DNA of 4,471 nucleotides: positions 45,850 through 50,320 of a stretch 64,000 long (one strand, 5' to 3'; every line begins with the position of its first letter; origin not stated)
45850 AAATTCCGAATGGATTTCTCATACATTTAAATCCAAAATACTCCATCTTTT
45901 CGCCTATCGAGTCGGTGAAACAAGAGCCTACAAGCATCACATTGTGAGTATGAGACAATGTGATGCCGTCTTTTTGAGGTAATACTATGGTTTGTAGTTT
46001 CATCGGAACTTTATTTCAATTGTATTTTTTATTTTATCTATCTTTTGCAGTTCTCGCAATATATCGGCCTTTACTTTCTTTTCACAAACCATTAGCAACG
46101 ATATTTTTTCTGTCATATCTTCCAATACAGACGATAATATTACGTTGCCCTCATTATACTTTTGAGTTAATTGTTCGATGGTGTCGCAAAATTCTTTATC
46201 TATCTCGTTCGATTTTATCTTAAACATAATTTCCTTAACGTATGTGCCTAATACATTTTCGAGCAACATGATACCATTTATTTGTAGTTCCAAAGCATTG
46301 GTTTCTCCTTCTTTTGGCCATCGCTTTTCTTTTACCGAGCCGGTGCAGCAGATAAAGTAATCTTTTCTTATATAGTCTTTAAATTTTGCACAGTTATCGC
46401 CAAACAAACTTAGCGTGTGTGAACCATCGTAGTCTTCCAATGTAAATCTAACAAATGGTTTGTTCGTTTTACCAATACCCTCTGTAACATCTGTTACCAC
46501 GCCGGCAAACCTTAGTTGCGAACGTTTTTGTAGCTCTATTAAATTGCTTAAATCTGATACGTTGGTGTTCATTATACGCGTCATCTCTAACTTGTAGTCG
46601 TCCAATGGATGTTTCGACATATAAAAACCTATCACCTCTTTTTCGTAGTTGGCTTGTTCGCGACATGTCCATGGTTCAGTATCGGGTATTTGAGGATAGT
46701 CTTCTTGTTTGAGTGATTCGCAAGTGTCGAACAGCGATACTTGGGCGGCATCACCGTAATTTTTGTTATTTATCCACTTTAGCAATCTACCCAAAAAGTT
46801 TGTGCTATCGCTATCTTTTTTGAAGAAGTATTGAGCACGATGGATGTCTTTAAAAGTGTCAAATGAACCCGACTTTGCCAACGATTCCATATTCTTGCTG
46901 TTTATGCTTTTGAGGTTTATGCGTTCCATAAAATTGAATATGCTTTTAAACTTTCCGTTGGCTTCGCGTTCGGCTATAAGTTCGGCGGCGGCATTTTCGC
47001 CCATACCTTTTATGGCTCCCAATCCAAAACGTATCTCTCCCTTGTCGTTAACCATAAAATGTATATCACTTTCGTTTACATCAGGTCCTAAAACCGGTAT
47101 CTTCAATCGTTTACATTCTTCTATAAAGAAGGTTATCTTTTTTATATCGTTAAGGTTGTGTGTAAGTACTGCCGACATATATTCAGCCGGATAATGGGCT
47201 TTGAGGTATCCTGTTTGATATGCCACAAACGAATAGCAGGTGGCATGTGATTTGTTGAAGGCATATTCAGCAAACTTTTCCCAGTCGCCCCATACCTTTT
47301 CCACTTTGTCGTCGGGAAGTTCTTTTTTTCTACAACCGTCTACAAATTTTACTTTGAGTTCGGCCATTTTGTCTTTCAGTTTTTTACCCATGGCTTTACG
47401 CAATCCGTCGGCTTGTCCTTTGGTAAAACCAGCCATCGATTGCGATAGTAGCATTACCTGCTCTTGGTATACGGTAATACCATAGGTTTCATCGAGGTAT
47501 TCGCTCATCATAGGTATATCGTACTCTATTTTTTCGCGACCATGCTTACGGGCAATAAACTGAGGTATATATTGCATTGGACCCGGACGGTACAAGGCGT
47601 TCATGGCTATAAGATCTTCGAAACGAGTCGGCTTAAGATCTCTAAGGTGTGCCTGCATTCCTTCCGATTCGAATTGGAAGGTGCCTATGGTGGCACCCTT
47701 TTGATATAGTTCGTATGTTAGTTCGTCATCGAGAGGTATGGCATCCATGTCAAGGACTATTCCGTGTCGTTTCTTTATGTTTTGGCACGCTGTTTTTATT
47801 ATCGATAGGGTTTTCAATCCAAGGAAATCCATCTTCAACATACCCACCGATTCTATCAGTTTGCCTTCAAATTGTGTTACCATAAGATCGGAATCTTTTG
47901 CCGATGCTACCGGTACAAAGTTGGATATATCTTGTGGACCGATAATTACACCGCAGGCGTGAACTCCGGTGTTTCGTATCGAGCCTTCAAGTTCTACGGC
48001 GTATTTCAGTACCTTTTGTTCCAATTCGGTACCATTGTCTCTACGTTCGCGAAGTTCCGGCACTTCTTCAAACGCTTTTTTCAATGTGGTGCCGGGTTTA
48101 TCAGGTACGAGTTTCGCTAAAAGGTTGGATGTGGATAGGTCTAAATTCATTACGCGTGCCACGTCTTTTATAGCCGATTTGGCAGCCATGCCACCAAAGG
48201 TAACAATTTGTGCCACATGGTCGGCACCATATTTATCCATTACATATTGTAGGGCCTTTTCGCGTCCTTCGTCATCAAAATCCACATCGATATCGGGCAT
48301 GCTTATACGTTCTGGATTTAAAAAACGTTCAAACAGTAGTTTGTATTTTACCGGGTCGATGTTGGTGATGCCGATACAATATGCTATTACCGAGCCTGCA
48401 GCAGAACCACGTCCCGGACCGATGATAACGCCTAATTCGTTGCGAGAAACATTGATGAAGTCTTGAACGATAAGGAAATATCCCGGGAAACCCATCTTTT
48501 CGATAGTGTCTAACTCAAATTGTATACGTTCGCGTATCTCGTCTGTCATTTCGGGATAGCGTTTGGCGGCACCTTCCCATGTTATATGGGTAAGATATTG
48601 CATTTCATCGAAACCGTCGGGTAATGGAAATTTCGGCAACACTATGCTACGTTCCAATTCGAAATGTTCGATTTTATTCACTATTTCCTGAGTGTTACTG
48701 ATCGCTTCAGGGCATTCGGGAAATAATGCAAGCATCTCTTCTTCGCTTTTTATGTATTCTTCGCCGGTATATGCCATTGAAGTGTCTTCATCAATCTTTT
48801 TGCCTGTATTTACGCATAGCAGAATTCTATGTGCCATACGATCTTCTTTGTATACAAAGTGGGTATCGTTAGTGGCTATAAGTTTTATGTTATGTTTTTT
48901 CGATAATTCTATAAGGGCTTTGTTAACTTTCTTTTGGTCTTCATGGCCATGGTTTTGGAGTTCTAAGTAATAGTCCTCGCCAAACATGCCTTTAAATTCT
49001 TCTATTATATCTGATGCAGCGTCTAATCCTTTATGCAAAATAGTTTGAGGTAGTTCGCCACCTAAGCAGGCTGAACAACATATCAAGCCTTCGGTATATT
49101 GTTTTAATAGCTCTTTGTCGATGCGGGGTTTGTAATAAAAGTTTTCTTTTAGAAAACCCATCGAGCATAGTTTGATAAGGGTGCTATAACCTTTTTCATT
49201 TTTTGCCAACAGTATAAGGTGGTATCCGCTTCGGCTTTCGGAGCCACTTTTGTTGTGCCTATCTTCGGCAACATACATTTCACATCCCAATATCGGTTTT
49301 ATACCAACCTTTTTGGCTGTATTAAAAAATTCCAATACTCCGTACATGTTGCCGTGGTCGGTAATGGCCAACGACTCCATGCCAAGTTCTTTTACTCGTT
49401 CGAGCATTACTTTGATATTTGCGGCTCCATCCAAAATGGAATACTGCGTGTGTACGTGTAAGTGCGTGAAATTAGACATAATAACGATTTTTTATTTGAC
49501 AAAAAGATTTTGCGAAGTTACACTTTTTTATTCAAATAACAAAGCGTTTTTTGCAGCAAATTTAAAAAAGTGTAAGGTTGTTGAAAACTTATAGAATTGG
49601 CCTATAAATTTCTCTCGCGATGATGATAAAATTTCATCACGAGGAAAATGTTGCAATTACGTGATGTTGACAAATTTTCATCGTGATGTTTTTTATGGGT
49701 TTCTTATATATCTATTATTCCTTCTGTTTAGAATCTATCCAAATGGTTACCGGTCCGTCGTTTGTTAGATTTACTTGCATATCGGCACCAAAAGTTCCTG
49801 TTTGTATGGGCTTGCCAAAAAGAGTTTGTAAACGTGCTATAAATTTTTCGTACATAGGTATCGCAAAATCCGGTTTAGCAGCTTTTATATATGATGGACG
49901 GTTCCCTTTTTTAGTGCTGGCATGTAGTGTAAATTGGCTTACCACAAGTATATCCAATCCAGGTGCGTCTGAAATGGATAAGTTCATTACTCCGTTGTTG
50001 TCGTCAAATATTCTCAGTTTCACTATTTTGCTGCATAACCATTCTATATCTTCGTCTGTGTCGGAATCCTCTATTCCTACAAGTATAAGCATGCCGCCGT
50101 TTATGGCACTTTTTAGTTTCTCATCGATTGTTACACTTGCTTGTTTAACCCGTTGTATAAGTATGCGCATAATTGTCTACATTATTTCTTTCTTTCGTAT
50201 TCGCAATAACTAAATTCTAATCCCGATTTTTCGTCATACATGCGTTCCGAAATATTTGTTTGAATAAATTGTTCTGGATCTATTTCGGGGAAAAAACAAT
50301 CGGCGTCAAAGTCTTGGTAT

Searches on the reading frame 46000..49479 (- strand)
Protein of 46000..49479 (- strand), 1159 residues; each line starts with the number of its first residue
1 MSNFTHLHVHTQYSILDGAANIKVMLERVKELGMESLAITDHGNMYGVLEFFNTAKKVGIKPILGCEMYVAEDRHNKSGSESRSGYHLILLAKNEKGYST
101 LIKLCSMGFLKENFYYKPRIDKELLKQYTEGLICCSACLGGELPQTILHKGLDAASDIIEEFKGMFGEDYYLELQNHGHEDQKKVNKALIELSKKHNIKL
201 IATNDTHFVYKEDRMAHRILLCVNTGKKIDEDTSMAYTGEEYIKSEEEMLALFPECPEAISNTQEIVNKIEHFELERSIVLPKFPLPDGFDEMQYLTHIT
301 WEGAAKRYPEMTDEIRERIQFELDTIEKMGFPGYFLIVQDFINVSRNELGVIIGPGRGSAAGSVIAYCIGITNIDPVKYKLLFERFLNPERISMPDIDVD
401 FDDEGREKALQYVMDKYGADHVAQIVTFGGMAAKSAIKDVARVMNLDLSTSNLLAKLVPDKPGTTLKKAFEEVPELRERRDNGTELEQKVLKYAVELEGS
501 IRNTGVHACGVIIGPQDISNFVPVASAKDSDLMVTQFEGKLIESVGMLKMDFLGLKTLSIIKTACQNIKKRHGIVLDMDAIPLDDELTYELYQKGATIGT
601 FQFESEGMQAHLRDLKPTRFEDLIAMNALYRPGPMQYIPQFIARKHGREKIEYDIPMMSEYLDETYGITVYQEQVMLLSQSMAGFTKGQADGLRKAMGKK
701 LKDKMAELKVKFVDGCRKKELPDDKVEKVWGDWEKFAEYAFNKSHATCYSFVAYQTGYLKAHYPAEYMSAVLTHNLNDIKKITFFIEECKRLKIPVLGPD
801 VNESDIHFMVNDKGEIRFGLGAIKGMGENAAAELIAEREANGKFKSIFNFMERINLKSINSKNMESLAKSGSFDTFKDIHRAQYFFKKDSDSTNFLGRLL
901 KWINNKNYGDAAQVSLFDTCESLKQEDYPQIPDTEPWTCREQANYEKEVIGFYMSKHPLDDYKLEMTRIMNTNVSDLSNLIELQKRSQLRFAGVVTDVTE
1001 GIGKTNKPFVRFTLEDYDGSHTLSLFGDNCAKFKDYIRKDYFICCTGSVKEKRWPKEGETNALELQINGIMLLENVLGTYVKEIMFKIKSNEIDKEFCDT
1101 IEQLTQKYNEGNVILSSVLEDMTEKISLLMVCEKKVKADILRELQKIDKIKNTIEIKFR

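Call 14: search_protein_families(library=pfam, proteins=[window:46000-49479:-])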
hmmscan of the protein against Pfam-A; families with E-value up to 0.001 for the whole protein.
window:46000-49479:- (1159 aa): 5 families
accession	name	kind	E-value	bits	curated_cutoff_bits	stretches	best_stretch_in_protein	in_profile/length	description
PF07733.18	DNA_pol3_alpha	-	1.5e-97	326.7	23.9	1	294-554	1-260/260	Bacterial DNA polymerase III alpha NTPase domain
PF17657.6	DNA_pol3_finger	-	1e-60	204.3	22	1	557-719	1-165/166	Bacterial DNA polymerase III alpha subunit finger domain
PF02811.25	PHP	-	1.4e-57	195.1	26.4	1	6-177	1-164/164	PHP domain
PF14579.12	HHH_6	-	2.1e-28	98.8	25.6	1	793-883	1-89/90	Helix-hairpin-helix motif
PF01336.31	tRNA_anti-codon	-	7.7e-08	32.6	27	1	991-1072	3-74/75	OB-fold nucleic acid binding domain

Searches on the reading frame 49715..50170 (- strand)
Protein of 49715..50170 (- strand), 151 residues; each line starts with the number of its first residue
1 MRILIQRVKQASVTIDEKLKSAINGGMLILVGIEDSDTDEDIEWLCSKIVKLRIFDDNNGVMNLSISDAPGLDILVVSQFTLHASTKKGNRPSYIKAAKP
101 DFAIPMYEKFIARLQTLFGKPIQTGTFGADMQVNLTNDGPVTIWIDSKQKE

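Call 14: search_protein_families(library=pfam, proteins=[window:49715-50170:-])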
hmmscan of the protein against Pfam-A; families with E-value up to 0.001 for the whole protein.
window:49715-50170:- (151 aa): 1 family
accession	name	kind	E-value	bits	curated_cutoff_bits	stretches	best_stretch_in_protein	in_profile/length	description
PF02580.21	Tyr_Deacylase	-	2.2e-58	197.1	25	1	2-146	1-144/144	D-Tyr-tRNA(Tyr) deacylase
